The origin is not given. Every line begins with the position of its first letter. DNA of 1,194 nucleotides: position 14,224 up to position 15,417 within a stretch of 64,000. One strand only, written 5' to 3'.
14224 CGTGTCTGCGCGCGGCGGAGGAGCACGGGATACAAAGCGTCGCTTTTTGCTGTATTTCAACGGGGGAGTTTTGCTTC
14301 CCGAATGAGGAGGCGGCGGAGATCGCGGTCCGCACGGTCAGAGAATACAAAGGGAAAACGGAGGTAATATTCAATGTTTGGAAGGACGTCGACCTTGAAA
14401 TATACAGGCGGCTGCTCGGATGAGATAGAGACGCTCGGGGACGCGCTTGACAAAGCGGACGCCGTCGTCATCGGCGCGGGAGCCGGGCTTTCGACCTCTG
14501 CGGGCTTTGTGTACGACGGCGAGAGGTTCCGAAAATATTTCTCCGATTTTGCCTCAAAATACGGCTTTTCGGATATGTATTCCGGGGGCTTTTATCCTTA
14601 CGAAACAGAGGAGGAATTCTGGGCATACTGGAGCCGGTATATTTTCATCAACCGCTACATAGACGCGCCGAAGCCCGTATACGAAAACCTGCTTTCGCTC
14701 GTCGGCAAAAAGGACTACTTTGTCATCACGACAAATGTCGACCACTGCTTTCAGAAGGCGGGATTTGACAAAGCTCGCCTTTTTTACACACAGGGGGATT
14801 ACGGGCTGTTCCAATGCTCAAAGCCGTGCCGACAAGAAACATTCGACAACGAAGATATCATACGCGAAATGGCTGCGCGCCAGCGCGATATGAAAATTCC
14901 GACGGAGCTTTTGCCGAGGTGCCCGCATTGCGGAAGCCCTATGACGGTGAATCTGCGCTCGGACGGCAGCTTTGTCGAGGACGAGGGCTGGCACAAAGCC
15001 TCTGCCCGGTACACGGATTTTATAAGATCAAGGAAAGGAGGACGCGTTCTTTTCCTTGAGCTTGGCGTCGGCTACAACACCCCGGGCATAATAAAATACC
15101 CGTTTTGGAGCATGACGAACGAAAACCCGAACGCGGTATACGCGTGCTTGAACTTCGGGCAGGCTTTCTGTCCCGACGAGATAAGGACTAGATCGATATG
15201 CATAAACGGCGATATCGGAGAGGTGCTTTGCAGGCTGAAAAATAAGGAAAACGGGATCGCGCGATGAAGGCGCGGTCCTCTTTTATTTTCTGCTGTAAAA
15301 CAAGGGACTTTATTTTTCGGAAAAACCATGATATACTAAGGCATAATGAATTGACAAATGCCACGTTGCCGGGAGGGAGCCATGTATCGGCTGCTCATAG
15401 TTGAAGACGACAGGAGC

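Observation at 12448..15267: Overlapping macrodomain / SirTM-type sirtuin pair without GcvH-L or LplA2, divergent from an HxlR-flavoprotein operon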

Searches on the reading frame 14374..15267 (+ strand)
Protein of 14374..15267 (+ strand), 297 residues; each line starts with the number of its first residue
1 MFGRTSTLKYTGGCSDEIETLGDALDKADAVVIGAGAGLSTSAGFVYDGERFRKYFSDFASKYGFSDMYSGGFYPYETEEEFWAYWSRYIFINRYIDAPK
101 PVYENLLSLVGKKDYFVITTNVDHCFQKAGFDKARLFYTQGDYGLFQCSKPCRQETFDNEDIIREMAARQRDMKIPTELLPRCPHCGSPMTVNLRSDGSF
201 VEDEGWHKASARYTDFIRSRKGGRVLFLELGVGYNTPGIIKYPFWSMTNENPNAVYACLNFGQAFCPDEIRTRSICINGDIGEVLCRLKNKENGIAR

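Call 3: search_protein_families(library=pfam, proteins=[window:14374-15267:+], max_evalue=0.01)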
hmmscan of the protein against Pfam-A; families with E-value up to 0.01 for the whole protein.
window:14374-15267:+ (297 aa): 1 family
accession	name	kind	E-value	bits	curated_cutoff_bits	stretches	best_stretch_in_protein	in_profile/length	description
PF02146.23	SIR2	-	0.00093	19.6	24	1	36-193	1-144/180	Sir2 family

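Call 4: search_protein_families(library=ncbifam, proteins=[window:14374-15267:+], max_evalue=0.01)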
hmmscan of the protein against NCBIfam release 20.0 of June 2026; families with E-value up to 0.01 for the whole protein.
window:14374-15267:+ (297 aa): 5 families
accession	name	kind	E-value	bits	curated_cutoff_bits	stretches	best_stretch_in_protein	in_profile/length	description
NF001753.0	PRK00481.1-3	subfamily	3.7e-08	32.6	243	1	18-191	3-160/252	NAD-dependent protein deacylase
NF001752.0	PRK00481.1-1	equivalog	7.2e-06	25.7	221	1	16-164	2-144/242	NAD-dependent protein deacylase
NF040867.1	prot_deacyl_CobB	equivalog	7.5e-06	25.4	320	1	23-209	5-173/242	NAD-dependent protein deacetylase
NF001754.0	PRK00481.1-4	equivalog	9.6e-05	21.6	252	1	16-133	3-117/244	NAD-dependent protein deacylase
NF010736.0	PRK14138.1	equivalog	0.00013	21.3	395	1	23-168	6-140/244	NAD-dependent deacetylase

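Call 5: search_solved_structures(query=window:14374-15267:+, max_evalue=0.01, show_alignments=2)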
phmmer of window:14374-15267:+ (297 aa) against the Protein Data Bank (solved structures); distinct sequences matched with E-value up to 0.01: 2.
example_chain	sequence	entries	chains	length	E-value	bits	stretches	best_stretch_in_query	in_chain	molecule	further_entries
5a3a_A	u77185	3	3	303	1.6e-75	257.6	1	17-287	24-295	SIR2 FAMILY PROTEIN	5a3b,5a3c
8rsn_A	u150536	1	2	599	1.1e-26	97.3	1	23-285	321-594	ADP-ribose 1''-phosphate phosphatase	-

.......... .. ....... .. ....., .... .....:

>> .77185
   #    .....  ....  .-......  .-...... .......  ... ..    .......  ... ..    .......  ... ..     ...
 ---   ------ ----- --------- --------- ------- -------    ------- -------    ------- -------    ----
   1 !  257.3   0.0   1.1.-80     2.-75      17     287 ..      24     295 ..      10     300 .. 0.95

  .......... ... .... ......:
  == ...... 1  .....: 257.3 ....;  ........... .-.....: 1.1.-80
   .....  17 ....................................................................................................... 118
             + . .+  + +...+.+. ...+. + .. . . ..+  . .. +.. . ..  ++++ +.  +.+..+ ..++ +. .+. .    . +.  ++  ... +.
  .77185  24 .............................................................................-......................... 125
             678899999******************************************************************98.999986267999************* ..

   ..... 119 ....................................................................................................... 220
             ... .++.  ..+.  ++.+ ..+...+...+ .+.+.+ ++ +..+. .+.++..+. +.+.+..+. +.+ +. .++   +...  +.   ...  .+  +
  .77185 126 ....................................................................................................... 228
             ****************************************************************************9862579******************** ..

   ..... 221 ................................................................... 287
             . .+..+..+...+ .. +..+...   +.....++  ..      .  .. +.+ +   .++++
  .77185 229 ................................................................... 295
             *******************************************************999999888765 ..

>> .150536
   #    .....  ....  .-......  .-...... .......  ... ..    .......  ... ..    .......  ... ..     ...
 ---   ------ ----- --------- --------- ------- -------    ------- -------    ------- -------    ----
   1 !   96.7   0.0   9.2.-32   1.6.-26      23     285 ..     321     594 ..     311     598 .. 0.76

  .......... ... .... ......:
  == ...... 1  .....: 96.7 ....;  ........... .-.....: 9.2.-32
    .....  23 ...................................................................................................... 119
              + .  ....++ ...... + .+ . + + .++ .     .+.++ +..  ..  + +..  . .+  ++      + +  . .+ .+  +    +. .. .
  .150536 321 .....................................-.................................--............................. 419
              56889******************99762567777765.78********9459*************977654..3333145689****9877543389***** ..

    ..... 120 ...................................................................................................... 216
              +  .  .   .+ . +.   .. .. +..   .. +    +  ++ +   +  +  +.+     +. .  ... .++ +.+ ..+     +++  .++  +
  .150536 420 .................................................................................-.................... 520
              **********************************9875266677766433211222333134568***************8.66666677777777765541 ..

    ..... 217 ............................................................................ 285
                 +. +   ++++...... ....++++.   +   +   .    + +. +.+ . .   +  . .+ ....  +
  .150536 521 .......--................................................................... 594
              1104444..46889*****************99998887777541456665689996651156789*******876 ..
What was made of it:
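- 14374..15267 (+): Class-M sirtuin (SirTM; 297 aa), the predicted NAD+-dependent protein mono-ADP-ribosyltransferase and writer. Key residues are N121, Q140 and R195, with zinc ligands C148, C152, C183 and C186. Call 5: 5a3a at E 1.6e-75.
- On Class M sirtuin (SirTM): Q140 in YTQGDYG aligns with Gln137 of 5a3a (call 5).
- Checked: The sirtuin matches the S. pyogenes SirTM structure 5a3a at E 1.6e-75 (call 5).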

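Call 11: find_homologous_proteins(query=window:14374-15267:+, max_evalue=1e-10)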
Query window:14374-15267:+ (297 aa): 8000 proteins with E <= 1e-10 among 8000 candidates; the best 120 are listed.
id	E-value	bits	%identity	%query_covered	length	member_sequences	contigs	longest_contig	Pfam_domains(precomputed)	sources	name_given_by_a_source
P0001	1.2e-196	670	95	100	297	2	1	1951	-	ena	-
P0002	1.9e-196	670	94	100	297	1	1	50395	-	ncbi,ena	-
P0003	5.8e-181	619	-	-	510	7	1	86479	PF02146.24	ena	-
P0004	4.2e-153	527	74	99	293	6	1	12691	-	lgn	-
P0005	7.0e-153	527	74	97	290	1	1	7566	-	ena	-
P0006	7.1e-153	527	74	98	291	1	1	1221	-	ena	-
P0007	7.6e-153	526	74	99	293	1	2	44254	-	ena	-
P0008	6.3e-152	523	76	96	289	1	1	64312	-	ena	-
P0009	7.4e-152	523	76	96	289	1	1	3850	PF02146.24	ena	-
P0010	1.2e-151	523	75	96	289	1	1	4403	-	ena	-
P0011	1.3e-151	522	76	94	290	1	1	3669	-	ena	-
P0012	1.4e-151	522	76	96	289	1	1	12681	-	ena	-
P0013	1.8e-151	522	76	96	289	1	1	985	PF02146.24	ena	-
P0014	2.2e-151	522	74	97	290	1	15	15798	-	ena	-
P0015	3.5e-151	521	76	96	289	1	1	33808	-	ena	-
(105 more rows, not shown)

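Call 12: find_encoding_contigs(protein=window:14374-15267:+, flank=10000, max_places=6)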
Protein window:14374-15267:+ (297 aa): no gene with exactly this product is on record in the collection.
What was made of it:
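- Tried and rejected: Exact look-up of the window SirTM in public assemblies found nothing on record (call 12).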

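Call 13: find_encoding_contigs(protein=P0002, flank=10000, max_places=4)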
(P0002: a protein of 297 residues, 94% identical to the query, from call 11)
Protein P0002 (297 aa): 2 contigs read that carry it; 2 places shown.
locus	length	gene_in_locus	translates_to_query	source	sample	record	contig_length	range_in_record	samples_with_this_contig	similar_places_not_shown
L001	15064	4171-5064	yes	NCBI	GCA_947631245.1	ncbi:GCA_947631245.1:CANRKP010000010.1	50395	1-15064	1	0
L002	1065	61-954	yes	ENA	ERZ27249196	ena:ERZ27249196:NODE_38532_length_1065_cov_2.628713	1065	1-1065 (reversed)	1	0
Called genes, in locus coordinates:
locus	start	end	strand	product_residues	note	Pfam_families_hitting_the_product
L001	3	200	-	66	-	?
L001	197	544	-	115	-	PF01638:HxlR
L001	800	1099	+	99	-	-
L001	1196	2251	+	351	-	PF04055:Radical_SAM, PF13186:SPASM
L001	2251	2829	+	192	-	PF00881:Nitroreductase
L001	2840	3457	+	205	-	PF01243:PNPOx_N, PF00037:Fer4 (weak), PF12797:Fer4_2 (weak), PF13237:Fer4_10 (weak), PF14697:Fer4_21 (weak), PF12838:Fer4_7, PF13187:Fer4_9 (weak), PF00037:Fer4 (weak), +2 more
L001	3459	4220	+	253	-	PF01661:Macro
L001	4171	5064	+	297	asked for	-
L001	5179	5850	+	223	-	PF00072:Response_reg, PF00486:Trans_reg_C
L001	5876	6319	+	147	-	PF00583:Acetyltransf_1, PF13673:Acetyltransf_10 (weak), PF13508:Acetyltransf_7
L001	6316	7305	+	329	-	PF02518:HATPase_c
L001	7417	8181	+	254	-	PF00005:ABC_tran, PF13304:AAA_21 (faint)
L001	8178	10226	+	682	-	PF02687:FtsX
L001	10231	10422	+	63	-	-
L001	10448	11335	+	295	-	PF00149:Metallophos, PF12850:Metallophos_2 (weak)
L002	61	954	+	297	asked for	-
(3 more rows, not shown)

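Call 14: find_encoding_contigs(protein=P0003, flank=10000, max_places=4)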
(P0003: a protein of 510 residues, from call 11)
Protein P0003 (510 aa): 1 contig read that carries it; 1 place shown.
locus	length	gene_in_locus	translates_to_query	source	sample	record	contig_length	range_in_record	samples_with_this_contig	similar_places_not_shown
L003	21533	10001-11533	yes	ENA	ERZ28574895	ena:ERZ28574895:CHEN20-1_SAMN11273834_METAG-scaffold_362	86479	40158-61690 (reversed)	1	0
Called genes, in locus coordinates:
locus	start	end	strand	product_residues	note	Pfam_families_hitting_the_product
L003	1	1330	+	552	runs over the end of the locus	PF00664:ABC_membrane, PF00005:ABC_tran, PF02463:SMC_N (weak), PF13304:AAA_21 (faint)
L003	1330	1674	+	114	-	PF11756:YgbA_NO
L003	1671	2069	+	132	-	PF04304:DUF454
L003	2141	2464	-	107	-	PF13561:adh_short_C2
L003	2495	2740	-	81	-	-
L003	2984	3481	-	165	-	PF12682:Flavodoxin_4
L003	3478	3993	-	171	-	PF12682:Flavodoxin_4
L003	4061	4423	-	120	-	-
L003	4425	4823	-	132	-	PF00126:HTH_1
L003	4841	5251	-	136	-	PF01327:Pep_deformylase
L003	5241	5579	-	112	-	PF01638:HxlR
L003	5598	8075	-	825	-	PF00005:ABC_tran (faint), PF02463:SMC_N (faint), PF13191:AAA_16 (faint), PF13481:AAA_25 (faint), PF13555:AAA_29 (faint), PF20703:nSTAND1 (faint), PF13304:AAA_21 (faint), PF17755:UvrA_DNA-bind, +2 more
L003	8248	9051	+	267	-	-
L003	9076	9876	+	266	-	PF01661:Macro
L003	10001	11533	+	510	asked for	PF02146:SIR2 (faint)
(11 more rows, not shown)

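Call 17: find_related_loci(query=A1, collection=genome_contigs, flank=10000)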
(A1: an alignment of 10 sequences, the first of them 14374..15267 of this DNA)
Query A1 (297 aa) in genome_contigs; peptide patterns used: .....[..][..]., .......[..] (x = any residue, [..] = any of these).
600 stretches matched a pattern (row limit reached: there are more); 586 encode a relative of the query (tblastn E <= 1e-3); the best 80 are kept; 80 distinct loci.
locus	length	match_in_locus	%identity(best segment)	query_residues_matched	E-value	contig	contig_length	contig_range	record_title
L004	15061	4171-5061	94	1-297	0e+0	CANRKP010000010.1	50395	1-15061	MAG: uncultured Clostridia bacterium isolate Lapin-033__bin3 genome assembly, contig: Lapin-033__NODE_495_length_50395_c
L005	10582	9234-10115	75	1-294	2e-153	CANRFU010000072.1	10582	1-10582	MAG: uncultured Oscillospiraceae bacterium isolate Lapin-023__bin101 genome assembly, contig: Lapin-023__NODE_8101_lengt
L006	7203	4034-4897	73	1-288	3e-151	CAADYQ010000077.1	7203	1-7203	MAG TPA_asm: Clostridia bacterium, isolate HGM12681, WGS project CAADYQ010000000 data, contig: ERS396355_37_k85_140157,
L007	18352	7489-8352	71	1-289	2e-150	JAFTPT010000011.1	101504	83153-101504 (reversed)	MAG: Blautia sp. isolate RGIG4038 Roe_deer_Cecum-5__c1694, whole genome shotgun sequence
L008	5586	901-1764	74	1-288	1e-150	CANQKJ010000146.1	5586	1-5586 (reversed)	MAG: uncultured Oscillospiraceae bacterium isolate Lapin-026__bin6 genome assembly, contig: Lapin-026__NODE_19146_length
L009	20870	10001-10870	72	1-290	4e-149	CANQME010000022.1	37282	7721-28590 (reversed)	MAG: uncultured Lachnospiraceae bacterium isolate Lapin-014__bin3 genome assembly, contig: Lapin-014__NODE_784_length_37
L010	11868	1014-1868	74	1-285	3e-149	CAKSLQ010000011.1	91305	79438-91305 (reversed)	MAG: uncultured Eubacteriales bacterium isolate REFINED_METABAT215_TOP10_CONTIGS_1500_ASSEMBLY_K77_MERGED__Hadza_MoBio_h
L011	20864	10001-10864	73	1-288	3e-149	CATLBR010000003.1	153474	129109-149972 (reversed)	MAG TPA_asm: uncultured Hungatella sp. isolate MGG03602_1680015492 genome assembly, contig: ERR2844015_219, whole genome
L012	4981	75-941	72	1-289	1e-150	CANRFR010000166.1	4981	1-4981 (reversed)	MAG: uncultured Clostridia bacterium isolate Lapin-023__bin29 genome assembly, contig: Lapin-023__NODE_20403_length_4981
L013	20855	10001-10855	73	1-285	2e-148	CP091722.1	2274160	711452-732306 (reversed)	MAG: Oscillospiraceae bacterium isolate nC33_bin.3.fa chromosome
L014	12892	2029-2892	73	1-288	4e-148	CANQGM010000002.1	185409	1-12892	MAG: uncultured Clostridia bacterium isolate Lapin-027__bin28 genome assembly, contig: Lapin-027__NODE_28_length_185409_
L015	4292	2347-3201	72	1-285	4e-151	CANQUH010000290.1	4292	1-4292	MAG: uncultured Lachnospiraceae bacterium isolate Lapin-023__bin50 genome assembly, contig: Lapin-023__NODE_24464_length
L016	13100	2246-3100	73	1-285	7e-148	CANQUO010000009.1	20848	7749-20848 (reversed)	MAG: uncultured Oscillospiraceae bacterium isolate Lapin-032__bin32 genome assembly, contig: Lapin-032__NODE_3897_length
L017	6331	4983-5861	71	1-293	9e-148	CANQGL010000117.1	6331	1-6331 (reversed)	MAG: uncultured Lachnospiraceae bacterium isolate Lapin-028__bin15 genome assembly, contig: Lapin-028__NODE_13413_length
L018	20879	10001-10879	71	1-293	5e-147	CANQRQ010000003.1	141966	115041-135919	MAG: uncultured Oscillospiraceae bacterium isolate Lapin-022__bin48 genome assembly, contig: Lapin-022__NODE_84_length_1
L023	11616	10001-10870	71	1-290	1e-146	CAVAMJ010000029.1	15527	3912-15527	Bacteroidaceae bacterium isolate G02646-L1_cleanbin_000005 genome assembly, contig: Spades_G02646-L1_contig_1655, whole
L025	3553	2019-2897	70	1-293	4e-152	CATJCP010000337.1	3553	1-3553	MAG: uncultured Oscillospiraceae bacterium isolate iMGMC-155_1678881731 genome assembly, contig: MegahitA5_277006, whole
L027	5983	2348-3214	72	1-289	4e-147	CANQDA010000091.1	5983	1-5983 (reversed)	MAG: uncultured Lachnospiraceae bacterium isolate Lapin-003-2__bin22 genome assembly, contig: Lapin-003-2__NODE_10981_le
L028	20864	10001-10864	71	1-288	5e-146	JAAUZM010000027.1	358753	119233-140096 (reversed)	MAG: Lachnospiraceae bacterium isolate Mgla_MAG_2-bin_7 c_000000020582, whole genome shotgun sequence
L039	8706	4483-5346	71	1-289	3e-145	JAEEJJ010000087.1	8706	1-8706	MAG: Clostridiales bacterium isolate Tb.RUG.167 k141_5258152_flag=0_multi=34.0074_len=8706, whole genome shotgun sequenc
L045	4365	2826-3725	70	1-294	2e-147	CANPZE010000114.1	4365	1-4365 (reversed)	MAG: uncultured Lachnospiraceae bacterium isolate Lapin-002__bin9 genome assembly, contig: Lapin-002__NODE_27094_length_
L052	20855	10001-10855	73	1-285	4e-144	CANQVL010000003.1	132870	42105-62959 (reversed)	MAG: uncultured Oscillospiraceae bacterium isolate Lapin-032__bin87 genome assembly, contig: Lapin-032__NODE_195_length_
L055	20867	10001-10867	70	1-289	1e-143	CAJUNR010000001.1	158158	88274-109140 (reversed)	MAG TPA_asm: uncultured Lachnospiraceae bacterium isolate MGBC159988 genome assembly, contig: MGBC159988.1, whole genome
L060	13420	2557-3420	70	1-288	8e-144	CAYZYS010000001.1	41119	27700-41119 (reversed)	MAG TPA_asm: uncultured Bacteroides sp. isolate SRP222552_co1_483 genome assembly, contig: NODE_219_length_41119_cov_9.0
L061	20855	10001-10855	72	1-285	8e-144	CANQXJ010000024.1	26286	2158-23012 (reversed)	MAG: uncultured Clostridia bacterium isolate Lapin-020__bin117 genome assembly, contig: Lapin-020__NODE_2291_length_2628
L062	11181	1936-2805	71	3-289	4e-143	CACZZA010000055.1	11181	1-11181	MAG: uncultured Ruminococcus sp. isolate RUG13077 genome assembly, contig: RUG13077_asm_55, whole genome shotgun sequenc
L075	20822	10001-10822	72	15-288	1e-142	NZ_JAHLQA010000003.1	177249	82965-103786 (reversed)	Blautia sp. MSJ-19 M-19_ctg00007, whole genome shotgun sequence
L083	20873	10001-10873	69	1-291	6e-142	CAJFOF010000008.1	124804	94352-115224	uncultured Lachnospiraceae bacterium isolate Coassembly_mag_301 genome assembly, contig: MAGpy_11413_min2k_bin_301_fak87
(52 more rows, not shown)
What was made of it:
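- Family size: at least 8000 homologues at E<=1e-10 (call 11), and more than 586 hits in species-representative genomes (call 17).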
